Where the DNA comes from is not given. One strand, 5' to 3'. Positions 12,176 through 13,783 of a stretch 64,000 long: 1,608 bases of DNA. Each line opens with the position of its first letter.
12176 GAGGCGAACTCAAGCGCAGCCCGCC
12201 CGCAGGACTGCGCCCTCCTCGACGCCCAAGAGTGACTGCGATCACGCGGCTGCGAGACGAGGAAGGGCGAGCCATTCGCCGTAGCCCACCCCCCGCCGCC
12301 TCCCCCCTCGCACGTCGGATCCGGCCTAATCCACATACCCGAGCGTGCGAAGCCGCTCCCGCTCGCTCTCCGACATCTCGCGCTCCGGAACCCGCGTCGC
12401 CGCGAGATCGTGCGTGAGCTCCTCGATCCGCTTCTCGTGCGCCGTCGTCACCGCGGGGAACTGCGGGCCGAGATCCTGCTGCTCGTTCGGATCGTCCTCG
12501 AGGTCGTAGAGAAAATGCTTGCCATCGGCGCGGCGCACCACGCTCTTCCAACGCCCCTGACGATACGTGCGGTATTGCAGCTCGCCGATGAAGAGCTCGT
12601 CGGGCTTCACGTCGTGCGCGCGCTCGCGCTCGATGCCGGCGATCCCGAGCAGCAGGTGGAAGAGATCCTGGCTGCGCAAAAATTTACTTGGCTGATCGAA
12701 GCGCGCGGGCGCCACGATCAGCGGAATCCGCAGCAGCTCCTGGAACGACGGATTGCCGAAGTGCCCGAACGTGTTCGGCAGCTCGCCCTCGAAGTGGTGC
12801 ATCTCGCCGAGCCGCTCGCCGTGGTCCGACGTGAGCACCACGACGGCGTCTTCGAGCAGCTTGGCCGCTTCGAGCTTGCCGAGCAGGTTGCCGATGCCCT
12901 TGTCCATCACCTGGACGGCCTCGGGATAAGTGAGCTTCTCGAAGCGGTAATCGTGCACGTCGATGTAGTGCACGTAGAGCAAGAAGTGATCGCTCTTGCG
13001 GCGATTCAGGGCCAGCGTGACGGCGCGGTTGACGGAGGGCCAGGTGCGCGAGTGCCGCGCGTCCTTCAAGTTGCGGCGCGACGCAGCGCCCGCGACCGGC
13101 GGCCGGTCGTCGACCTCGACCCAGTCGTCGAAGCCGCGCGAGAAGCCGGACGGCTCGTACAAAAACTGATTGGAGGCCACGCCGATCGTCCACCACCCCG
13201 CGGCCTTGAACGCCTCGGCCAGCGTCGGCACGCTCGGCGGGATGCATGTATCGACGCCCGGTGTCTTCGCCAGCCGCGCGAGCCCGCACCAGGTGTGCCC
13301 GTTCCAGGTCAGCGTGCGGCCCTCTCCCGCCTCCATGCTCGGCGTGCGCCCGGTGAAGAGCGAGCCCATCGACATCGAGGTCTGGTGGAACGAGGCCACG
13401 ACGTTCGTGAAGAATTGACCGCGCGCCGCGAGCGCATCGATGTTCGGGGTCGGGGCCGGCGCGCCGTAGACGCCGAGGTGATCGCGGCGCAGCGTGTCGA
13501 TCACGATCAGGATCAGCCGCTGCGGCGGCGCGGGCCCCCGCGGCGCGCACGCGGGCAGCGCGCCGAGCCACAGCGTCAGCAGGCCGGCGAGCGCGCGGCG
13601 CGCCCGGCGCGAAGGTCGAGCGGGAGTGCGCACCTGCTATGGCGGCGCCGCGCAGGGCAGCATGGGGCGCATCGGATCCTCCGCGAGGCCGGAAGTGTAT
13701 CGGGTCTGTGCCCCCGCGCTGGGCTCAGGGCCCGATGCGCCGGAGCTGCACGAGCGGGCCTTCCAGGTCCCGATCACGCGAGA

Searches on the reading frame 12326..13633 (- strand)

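Call 70: search_protein_families(library=pfam, proteins=[window:12326-13633:-], max_evalue=0.00001)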
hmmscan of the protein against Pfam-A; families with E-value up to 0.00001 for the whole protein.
window:12326-13633:- (435 aa): 2 families
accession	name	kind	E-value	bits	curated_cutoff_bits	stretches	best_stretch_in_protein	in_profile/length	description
PF00884.28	Sulfatase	-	7.8e-30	104.6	25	1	40-334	3-301/301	Sulfatase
PF01663.27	Phosphodiest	-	4e-12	46.8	23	1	194-272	144-220/342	Type I phosphodiesterase / nucleotide pyrophosphatase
